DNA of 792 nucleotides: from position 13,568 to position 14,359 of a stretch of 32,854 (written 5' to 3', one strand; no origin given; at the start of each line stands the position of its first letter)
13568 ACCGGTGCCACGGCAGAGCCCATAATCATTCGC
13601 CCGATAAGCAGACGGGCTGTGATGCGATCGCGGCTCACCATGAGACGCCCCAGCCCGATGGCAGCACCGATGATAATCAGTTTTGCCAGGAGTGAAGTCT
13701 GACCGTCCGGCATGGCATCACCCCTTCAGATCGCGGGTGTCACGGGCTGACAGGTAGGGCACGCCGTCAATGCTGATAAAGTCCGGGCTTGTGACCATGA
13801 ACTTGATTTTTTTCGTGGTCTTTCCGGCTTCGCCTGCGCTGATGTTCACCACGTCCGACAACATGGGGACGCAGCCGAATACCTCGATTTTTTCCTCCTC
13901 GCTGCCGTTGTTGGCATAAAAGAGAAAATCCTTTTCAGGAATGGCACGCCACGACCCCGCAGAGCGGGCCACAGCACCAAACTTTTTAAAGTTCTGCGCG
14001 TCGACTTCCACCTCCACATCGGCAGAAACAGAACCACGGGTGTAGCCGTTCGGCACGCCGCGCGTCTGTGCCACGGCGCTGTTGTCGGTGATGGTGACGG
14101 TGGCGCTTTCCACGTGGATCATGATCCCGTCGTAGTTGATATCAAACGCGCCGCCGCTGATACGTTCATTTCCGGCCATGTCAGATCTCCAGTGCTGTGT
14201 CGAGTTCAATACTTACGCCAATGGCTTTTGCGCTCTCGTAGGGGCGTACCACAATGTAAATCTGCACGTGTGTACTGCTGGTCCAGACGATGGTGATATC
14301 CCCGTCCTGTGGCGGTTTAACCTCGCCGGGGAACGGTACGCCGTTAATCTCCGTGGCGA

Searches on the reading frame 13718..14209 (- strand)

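Call 102: search_protein_families(library=pfam, max_evalue=0.001, proteins=[window:13718-14209:-])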
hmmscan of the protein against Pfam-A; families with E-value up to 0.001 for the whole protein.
window:13718-14209:- (163 aa): 1 family
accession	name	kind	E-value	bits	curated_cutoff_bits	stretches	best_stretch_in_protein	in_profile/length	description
PF10772.14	Phage_HP1_Orf24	-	2.8e-51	173.5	25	1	22-153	3-134/134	Bacteriophage HP1, Orf24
